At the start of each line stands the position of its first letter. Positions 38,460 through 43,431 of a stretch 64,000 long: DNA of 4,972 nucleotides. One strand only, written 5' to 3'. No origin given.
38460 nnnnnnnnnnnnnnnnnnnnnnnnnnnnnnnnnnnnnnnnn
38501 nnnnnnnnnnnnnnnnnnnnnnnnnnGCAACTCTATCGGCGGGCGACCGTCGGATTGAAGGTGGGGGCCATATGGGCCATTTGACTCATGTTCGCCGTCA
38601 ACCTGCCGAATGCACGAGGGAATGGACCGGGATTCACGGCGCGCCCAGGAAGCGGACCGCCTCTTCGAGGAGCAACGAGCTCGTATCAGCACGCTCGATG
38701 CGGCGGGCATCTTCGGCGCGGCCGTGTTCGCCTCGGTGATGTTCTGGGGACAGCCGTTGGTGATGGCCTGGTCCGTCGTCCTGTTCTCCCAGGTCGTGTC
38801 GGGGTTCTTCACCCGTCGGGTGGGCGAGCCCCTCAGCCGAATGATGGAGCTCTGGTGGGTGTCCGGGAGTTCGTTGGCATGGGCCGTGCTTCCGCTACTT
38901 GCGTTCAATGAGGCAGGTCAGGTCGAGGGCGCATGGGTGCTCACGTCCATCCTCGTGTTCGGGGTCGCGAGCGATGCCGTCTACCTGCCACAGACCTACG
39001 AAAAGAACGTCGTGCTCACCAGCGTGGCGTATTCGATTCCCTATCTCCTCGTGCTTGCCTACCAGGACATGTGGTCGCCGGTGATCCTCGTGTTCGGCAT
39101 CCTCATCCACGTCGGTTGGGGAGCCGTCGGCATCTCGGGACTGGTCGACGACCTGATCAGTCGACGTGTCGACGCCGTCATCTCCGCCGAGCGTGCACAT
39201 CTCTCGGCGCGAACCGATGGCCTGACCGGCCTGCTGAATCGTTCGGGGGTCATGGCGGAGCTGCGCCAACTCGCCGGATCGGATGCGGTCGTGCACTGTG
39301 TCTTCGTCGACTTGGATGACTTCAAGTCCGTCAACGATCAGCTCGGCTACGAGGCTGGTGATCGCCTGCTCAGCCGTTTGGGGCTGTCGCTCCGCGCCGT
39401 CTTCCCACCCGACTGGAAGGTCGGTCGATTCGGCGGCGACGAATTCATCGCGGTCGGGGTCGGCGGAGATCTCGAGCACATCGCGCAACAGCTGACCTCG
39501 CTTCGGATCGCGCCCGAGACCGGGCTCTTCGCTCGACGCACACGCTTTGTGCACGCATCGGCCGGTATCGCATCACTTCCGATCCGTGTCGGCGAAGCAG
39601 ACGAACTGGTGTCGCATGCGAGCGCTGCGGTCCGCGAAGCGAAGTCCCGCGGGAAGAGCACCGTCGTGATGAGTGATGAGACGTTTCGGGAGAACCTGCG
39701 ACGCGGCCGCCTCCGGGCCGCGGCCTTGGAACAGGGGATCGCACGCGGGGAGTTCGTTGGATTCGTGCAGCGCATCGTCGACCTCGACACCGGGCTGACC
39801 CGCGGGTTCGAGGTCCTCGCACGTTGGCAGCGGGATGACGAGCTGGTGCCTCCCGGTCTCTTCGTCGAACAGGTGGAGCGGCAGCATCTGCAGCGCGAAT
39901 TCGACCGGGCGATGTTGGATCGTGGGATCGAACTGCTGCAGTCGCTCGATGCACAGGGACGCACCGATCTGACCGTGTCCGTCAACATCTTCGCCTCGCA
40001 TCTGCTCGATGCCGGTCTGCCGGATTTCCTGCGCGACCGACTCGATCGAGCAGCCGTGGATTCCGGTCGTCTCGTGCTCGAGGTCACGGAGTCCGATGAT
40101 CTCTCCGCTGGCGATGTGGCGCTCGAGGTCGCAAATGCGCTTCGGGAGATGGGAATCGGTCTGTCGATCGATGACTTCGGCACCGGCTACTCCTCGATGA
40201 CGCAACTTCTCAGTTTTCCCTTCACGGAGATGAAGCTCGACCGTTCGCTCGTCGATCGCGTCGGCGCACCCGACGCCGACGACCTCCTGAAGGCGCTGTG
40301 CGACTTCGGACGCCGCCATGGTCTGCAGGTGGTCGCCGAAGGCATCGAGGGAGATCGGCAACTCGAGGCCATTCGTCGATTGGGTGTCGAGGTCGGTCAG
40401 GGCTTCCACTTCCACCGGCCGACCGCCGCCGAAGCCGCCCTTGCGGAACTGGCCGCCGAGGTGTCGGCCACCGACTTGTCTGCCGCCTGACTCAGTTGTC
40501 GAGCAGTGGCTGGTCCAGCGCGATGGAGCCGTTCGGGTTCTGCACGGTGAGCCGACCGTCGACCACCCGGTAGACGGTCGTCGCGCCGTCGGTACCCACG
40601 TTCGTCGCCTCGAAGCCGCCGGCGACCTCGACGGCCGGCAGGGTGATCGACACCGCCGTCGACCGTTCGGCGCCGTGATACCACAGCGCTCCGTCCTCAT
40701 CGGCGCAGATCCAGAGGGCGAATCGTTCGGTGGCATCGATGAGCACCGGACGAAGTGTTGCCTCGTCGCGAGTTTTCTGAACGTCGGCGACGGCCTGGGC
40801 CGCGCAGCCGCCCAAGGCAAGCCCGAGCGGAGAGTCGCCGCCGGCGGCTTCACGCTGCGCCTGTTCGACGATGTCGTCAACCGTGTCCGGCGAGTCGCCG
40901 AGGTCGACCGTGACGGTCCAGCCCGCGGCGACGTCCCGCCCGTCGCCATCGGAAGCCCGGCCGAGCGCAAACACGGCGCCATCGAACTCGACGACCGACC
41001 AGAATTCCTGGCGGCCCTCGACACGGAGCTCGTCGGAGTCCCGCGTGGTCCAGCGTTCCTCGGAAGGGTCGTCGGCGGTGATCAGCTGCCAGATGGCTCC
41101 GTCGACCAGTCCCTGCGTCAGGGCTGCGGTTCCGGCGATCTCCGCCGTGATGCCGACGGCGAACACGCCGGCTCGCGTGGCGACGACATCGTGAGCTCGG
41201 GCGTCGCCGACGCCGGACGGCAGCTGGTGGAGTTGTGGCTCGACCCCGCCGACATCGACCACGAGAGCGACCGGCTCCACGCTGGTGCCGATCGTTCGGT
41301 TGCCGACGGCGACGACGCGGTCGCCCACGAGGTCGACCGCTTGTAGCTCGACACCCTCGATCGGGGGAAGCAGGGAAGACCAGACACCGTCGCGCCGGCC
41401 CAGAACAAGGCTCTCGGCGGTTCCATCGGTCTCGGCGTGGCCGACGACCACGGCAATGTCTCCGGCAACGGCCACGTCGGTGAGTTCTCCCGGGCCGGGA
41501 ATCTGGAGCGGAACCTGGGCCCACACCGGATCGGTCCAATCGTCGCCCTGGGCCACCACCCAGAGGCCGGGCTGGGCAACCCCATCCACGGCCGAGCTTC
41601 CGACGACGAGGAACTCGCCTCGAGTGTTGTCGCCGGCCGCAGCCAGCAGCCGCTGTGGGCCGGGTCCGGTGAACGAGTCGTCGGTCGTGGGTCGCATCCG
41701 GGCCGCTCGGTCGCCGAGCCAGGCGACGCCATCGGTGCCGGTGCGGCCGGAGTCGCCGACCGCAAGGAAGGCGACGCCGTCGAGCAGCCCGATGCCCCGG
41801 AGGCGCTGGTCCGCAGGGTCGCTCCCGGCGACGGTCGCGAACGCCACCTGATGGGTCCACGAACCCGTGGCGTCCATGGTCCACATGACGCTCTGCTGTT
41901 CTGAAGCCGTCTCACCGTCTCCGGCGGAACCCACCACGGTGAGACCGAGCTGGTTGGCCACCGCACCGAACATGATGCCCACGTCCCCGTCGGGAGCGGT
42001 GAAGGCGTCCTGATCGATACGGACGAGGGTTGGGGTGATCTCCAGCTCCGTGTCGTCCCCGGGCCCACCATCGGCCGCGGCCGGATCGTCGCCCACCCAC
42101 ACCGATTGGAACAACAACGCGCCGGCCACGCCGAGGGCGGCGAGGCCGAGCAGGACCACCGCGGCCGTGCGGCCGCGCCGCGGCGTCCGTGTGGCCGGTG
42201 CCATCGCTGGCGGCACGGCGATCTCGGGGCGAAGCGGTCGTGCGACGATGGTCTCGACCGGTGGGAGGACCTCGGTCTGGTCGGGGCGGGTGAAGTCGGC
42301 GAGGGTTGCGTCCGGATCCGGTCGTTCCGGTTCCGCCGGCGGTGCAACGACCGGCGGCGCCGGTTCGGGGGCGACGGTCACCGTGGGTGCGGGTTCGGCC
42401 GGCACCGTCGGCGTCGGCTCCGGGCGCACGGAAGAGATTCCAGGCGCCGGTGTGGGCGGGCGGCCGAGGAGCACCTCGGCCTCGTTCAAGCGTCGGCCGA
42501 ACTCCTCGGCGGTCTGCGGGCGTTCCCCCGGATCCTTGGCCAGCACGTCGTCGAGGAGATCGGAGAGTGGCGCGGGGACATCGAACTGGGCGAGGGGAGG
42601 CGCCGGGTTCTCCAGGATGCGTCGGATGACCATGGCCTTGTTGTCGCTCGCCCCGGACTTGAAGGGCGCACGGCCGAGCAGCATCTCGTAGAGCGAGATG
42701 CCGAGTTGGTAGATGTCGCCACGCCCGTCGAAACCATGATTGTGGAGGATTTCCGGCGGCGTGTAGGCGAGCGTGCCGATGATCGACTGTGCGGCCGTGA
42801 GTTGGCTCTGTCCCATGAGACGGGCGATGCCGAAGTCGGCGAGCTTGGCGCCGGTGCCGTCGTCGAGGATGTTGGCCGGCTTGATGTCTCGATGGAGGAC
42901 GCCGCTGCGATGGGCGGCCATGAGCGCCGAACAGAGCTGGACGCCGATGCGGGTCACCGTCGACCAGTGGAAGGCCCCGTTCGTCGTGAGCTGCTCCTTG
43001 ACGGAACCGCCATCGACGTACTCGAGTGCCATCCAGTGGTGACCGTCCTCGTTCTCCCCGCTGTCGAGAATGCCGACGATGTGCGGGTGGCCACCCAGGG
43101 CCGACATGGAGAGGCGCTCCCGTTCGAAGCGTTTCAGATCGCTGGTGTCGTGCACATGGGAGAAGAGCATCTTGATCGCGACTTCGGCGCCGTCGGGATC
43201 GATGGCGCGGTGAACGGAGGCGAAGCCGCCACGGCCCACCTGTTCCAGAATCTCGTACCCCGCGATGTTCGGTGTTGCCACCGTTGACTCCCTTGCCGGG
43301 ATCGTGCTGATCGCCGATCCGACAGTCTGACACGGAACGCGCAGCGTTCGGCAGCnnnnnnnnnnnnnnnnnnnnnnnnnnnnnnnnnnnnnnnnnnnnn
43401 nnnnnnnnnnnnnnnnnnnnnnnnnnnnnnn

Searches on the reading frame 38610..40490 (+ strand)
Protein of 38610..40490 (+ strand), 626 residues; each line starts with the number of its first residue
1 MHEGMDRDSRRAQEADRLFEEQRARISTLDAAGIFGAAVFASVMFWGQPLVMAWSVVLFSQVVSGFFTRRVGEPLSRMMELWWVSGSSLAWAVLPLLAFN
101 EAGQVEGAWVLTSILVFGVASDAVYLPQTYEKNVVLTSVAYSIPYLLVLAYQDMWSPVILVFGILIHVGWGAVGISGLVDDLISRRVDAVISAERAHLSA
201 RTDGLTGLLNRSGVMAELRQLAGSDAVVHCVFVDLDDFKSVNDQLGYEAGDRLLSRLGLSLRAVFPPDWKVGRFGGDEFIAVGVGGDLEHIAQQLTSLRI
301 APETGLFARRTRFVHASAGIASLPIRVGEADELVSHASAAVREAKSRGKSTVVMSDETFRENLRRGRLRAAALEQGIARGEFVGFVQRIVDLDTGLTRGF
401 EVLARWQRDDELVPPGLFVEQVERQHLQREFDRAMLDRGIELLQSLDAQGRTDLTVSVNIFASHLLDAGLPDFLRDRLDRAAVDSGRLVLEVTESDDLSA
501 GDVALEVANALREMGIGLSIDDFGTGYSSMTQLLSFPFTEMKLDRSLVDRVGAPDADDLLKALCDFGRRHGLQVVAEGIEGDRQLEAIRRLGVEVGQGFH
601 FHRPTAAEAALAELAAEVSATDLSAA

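Call 8: search_protein_families(library=pfam, proteins=[window:38610-40490:+], max_evalue=0.01)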
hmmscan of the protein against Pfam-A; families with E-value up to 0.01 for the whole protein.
window:38610-40490:+ (626 aa): 2 families
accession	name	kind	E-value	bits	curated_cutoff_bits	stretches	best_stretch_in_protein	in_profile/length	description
PF00563.25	EAL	-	5.1e-55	186.8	31.3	1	371-604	2-236/236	EAL domain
PF00990.26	GGDEF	-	1.8e-22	80.3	23.8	1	201-350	2-160/161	Diguanylate cyclase, GGDEF domain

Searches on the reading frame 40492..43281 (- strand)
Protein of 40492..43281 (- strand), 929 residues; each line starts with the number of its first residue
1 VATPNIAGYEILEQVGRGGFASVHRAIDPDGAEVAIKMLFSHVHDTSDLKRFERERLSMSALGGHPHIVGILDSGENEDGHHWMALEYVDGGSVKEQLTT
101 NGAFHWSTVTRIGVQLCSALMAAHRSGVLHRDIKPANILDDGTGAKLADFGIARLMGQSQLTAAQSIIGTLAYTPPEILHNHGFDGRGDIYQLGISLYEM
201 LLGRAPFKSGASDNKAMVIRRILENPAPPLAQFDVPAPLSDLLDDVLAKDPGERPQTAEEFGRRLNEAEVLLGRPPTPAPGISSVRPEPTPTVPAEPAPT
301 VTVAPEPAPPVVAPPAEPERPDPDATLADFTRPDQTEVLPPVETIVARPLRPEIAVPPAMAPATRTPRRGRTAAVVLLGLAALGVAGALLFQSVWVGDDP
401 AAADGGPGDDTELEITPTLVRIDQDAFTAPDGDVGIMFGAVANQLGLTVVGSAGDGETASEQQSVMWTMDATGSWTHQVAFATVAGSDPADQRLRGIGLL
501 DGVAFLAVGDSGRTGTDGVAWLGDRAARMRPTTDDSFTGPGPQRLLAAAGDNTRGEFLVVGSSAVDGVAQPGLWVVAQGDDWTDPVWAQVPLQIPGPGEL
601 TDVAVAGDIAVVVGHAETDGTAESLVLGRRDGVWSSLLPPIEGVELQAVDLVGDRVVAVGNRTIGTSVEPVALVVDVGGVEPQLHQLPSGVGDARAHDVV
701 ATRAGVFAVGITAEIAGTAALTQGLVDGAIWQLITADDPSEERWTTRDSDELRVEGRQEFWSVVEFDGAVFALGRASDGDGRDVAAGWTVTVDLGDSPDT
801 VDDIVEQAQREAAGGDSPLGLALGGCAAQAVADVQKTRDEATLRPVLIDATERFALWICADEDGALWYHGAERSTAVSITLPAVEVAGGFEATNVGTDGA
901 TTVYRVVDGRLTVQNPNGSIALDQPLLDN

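Call 11: search_protein_families(library=pfam, proteins=[window:40492-43281:-], max_evalue=1)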
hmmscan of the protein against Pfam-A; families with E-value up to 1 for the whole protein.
window:40492-43281:- (929 aa): 4 families
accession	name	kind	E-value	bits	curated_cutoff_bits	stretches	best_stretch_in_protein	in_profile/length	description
PF00069.31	Pkinase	-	1.1e-48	166.4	31.7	1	9-258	1-255/263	Protein kinase domain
PF07714.23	PK_Tyr_Ser-Thr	-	2.2e-30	106.3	23.1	1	11-257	3-251/258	Protein tyrosine and serine/threonine kinase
PF03109.22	ABC1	-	1.7e-06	27.8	22.9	1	82-159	143-220/244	ABC1 atypical kinase-like domain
PF14531.12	Kinase-like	-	0.11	12.1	25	1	112-215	150-259/289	Kinase-like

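Call 12: search_protein_families(library=ncbifam, proteins=[window:40492-43281:-], max_evalue=1)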
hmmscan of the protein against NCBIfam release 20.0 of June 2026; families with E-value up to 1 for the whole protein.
window:40492-43281:- (929 aa): 18 families
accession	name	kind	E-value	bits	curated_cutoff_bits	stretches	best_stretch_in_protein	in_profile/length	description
NF033483.0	PknB_PASTA_kin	equivalog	3.5e-67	227.7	450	1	9-298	9-296/563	Stk1 family PASTA domain-containing Ser/Thr kinase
NF052427.1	StpK7MSMEG_1200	equivalog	3.7e-41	141.3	900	1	6-267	6-267/601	serine/threonine protein kinase StpK7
NF047741.1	antiphage_MADS6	equivalog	2.8e-38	131.9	460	2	116-268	308-460/612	methylation-associated defense system protein kinase MAD6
TIGR03903.1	TOMM_kin_cyc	equivalog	5.4e-37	127.2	705.75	1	31-269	3-248/1267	TOMM system kinase/cyclase fusion protein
NF053615.1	SerThrKinAfsKStmc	equivalog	5.1e-22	78.3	1300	1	6-259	12-259/809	protein serine/threonine kinase AfsK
NF009651.0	PRK13184.1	equivalog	2.2e-21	75.6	839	1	8-266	3-288/932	serine/threonine-protein kinase PknD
NF038150.1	lanthi_synth_IV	equivalog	3.7e-20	71.9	650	1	9-268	191-456/851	class IV lanthionine synthetase LanL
NF033442.0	BREX_PglW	equivalog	1.5e-18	66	990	1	8-260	513-761/1391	BREX system serine/threonine kinase PglW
NF038151.1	lanthi_synth_III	equivalog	1.5e-09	36.8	575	1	49-224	267-446/833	class III lanthionine synthetase LanKC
NF058632.1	SerThrKinPrkT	equivalog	8.4e-08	31.6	280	1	8-147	22-157/322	serine/threonine protein kinase PrkT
NF043056.1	T4SS_LegK1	equivalog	4.7e-05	22.2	550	1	127-194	209-277/516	Dot/Icm T4SS effector kinase LegK1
NF011463.0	PRK14879.1-4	equivalog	6e-05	22.6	188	1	85-157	96-164/237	Kae1-associated kinase Bud32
TIGR03724.2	arch_bud32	equivalog_domain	0.00011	21.8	125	1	83-159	69-137/193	KEOPS complex kinase/ATPase Bud32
TIGR01982.1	UbiB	equivalog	0.014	14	487.55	1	82-172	232-323/436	2-polyprenylphenol 6-hydroxylase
NF040671.1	PLuB_AAA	exception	0.053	10.8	999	1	77-165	75-163/1256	PLuB system helicase-like protein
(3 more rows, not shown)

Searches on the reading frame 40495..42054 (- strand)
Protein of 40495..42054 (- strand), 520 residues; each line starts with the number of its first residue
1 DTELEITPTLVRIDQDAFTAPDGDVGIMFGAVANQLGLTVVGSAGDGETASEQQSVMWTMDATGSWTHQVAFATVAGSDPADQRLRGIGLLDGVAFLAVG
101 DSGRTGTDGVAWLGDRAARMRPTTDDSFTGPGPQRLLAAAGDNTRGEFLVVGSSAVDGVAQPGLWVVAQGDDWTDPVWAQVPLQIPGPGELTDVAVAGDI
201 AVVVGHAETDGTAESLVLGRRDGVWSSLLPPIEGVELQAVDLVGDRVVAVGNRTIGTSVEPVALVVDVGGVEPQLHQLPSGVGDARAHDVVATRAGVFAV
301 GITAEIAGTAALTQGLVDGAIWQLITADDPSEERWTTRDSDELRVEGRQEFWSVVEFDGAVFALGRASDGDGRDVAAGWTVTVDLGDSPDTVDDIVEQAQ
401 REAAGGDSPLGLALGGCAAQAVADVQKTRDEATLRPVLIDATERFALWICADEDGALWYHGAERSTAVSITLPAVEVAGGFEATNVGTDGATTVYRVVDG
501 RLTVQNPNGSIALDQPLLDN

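Call 50: search_solved_structures(query=window:40495-42054:-, max_evalue=1)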
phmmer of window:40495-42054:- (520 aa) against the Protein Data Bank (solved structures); distinct sequences matched with E-value up to 1: 0.

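Call 57: find_homologous_proteins(query=window:40495-42054:-)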
Query window:40495-42054:- (520 aa): 4 proteins with E <= 0.001 among 8000 candidates.
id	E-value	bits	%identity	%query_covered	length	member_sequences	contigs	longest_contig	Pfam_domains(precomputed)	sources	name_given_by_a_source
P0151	7.5e-148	512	54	100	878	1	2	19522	PF07714.24,PF00069.32,PF03109.23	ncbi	-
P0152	2.8e-92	328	49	73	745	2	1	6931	PF07714.24,PF00069.32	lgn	-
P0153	3.8e-61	226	38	73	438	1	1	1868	-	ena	-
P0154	5.1e-53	199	38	73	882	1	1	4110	PF07714.24,PF00069.32,PF03109.23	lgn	-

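Call 61: find_encoding_contigs(protein=P0151, flank=8000, max_places=3)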
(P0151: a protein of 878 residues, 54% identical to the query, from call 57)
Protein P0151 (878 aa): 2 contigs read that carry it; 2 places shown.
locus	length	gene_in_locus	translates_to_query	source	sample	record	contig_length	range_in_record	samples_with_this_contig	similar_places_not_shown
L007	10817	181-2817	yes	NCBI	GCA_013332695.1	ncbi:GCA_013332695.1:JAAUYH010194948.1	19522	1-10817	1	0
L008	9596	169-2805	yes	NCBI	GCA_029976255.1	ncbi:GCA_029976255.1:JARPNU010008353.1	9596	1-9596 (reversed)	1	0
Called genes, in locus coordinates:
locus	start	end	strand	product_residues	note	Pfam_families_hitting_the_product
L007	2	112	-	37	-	?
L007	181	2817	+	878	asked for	PF00069:Pkinase, PF03109:ABC1 (faint), PF07714:PK_Tyr_Ser-Thr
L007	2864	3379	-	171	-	PF00300:His_Phos_1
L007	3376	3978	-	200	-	PF11716:MDMPI_N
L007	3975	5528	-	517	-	PF00117:GATase, PF07722:Peptidase_C26, PF02540:NAD_synthase (faint), PF00958:GMP_synt_C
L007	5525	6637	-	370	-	PF00478:IMPDH, PF01070:FMN_dh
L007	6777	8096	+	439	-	PF13796:Sensor, PF07730:HisKA_3, PF02518:HATPase_c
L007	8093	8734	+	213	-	PF00072:Response_reg, PF00196:GerE, PF08281:Sigma70_r4_2 (weak)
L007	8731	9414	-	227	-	PF00293:NUDIX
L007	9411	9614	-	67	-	-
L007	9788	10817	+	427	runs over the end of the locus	-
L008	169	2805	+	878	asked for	PF00069:Pkinase, PF03109:ABC1 (faint), PF07714:PK_Tyr_Ser-Thr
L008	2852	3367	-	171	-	PF00300:His_Phos_1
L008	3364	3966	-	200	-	PF11716:MDMPI_N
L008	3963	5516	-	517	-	PF00117:GATase, PF07722:Peptidase_C26, PF02540:NAD_synthase (faint), PF00958:GMP_synt_C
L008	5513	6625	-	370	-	PF00478:IMPDH, PF01070:FMN_dh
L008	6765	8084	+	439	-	PF13796:Sensor, PF07730:HisKA_3, PF02518:HATPase_c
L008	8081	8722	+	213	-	PF00072:Response_reg, PF00196:GerE, PF08281:Sigma70_r4_2 (weak)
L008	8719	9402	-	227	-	PF00293:NUDIX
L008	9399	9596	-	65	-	?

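Call 66: predict_structure(alignment_id=A5)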
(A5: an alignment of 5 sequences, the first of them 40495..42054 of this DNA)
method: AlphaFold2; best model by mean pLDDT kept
length: 520 residues; sequences in the alignment: 5
mean_pLDDT: 73.4   pTM: 0.71
mean pLDDT of the five models: 73.4, 72.6, 72.4, 72.1, 71.6
residues with pLDDT >= 90: 159; 70-90: 177; 50-70: 70; < 50: 114
segments of 3 or more residues with pLDDT < 50: 1-7, 385-474, 510-520
pLDDT, mean of each block of 10 residues (from residue 1): 44 84 89 88 88 89 85 61 88 90 71 81 62 84 94 87 92 86 89 93 95 93 88 95 91 90 89 87 88 86 82 83 82 75 64 89 90 90 50 40 39 33 37 36 37 36 34 55 60 64 58 37
secondary structure, 60 per line:
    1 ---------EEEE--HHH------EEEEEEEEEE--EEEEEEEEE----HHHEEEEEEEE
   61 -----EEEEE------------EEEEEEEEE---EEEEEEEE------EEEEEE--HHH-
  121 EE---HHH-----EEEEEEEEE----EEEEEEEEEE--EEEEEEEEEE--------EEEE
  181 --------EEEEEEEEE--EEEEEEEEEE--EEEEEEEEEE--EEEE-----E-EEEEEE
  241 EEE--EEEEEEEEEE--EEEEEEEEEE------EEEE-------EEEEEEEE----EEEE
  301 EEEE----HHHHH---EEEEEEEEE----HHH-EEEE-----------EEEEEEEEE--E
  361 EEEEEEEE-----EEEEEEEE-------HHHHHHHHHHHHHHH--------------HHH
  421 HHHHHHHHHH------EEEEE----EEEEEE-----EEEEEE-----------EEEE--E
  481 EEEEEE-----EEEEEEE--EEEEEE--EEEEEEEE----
elements in order: E10-13 E25-34 E37-45 E53-60 E66-70 E83-91 E95-102 E109-114 E134-142 E147-156 E159-168 E177-180 E189-197 E200-209 E212-221 E224-227 E235-243 E246-255 E258-267 E274-277 E285-292 E297-304 H309-313 E317-325 E334-337 E349-357 E360-368 E374-381 H389-403 H418-430 E437-441 E446-451 E457-462 E474-477 E480-486 E492-498 E501-506 E509-516

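Call 68: fold_search(model_id=the predicted structure, library=pdb)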
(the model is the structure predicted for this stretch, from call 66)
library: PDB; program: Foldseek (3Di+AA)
matches with E <= 10: 901; with E <= 0.001: 171
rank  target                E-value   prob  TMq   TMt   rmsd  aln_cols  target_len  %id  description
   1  7roo                  1.1e-11  1.00  0.51  0.42   5.5       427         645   13  Crystal structure of Friedel-Crafts alkylating enzyme CylK from Cylindospermum licheniforme with bromide (released 2022-03-23)
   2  1ms0_A                1.7e-08  1.00  0.44  0.38  15.8       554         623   11  Monoclinic form of Trypanosoma cruzi trans-sialidase, in complex with 3-deoxy-2,3-dehydro-N-acetylneuraminic acid (DAN (released 2003-03-25)
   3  1ms5_A                3.1e-08  1.00  0.42  0.37  15.9       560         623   10  Triclinic form of Trypanosoma cruzi trans-sialidase, soaked with N-acetylneuraminyl-a-2,3-thio-galactoside (NA-S-Gal) (released 2003-03-25)
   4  1ms1_A                4.0e-08  1.00  0.40  0.35  16.2       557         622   10  Monoclinic form of Trypanosoma cruzi trans-sialidase, in complex with 3-deoxy-2,3-dehydro-N-acetylneuraminic acid (DAN (released 2003-03-25)
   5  1ms8_A                5.9e-08  1.00  0.42  0.36  15.9       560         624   10  Triclinic form of Trypanosoma cruzi trans-sialidase, in complex with 3-deoxy-2,3-dehydro-N-acetylneuraminic acid (DANA (released 2003-03-25)
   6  1s0i_A                5.9e-08  1.00  0.41  0.36  16.2       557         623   11  Trypanosoma cruzi trans-sialidase in complex with sialyl-lactose (Michaelis complex) (released 2004-05-18)
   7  3b69                  6.2e-08  1.00  0.42  0.36  15.9       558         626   10  T cruzi Trans-sialidase complex with benzoylated NANA derivative (released 2008-05-13)
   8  1mz5                  6.5e-08  1.00  0.43  0.37  15.5       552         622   12  Trypanosoma rangeli sialidase (released 2002-10-16)
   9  3opz_A                6.5e-08  1.00  0.41  0.35  16.0       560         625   11  Crystal structure of trans-sialidase in complex with the Fab fragment of a neutralizing monoclonal IgG antibody (released 2011-11-09)
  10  3gvk_A                8.6e-08  1.00  0.42  0.35  19.7       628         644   10  Crystal structure of endo-neuraminidase NF mutant (released 2010-03-02)
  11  1mz6                  9.4e-08  1.00  0.40  0.35  19.9       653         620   10  Trypanosoma rangeli sialidase in complex with the inhibitor DANA (released 2002-10-16)
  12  1mr5                  1.2e-07  1.00  0.41  0.36  16.3       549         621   11  Orthorhombic form of Trypanosoma cruzi trans-sialidase (released 2003-03-18)
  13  3gvj_A                1.2e-07  1.00  0.41  0.33  20.4       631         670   10  Crystal structure of an endo-neuraminidaseNF mutant (released 2010-03-02)
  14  2a75                  1.2e-07  1.00  0.42  0.36  15.6       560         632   12  Trypanosoma rangeli Sialidase In Complex With 2,3- Difluorosialic Acid (Covalent Intermediate) (released 2005-11-22)
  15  1wcs                  1.2e-07  1.00  0.43  0.36  19.8       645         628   10  A mutant of Trypanosoma rangeli sialidase displaying trans-sialidase activity (released 2004-12-15)
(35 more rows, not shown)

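Call 71: find_encoding_contigs(protein=P0152, flank=8000, max_places=2)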
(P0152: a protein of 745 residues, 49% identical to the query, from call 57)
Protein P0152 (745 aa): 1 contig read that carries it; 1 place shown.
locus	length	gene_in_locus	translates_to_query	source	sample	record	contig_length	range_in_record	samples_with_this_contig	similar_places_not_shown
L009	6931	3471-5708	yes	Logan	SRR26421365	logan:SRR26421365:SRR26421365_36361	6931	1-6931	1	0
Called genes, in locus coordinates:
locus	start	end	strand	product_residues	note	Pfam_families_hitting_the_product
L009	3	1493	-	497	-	?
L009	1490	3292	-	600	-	PF00664:ABC_membrane, PF00005:ABC_tran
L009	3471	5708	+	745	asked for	PF00069:Pkinase, PF07714:PK_Tyr_Ser-Thr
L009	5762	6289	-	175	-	PF00300:His_Phos_1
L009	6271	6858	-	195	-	PF11716:MDMPI_N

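Call 72: find_encoding_contigs(protein=P0154, flank=8000, max_places=2)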
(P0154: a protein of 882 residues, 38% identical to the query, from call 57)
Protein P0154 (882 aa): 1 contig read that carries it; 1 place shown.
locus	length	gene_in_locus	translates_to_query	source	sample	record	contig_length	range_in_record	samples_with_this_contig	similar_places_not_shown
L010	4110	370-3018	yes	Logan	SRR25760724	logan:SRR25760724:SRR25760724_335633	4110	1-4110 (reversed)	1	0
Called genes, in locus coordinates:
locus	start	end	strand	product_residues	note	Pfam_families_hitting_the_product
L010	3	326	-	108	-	?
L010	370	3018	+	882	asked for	PF00069:Pkinase, PF07714:PK_Tyr_Ser-Thr, PF03109:ABC1 (weak)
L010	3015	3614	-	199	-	PF11716:MDMPI_N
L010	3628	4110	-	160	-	?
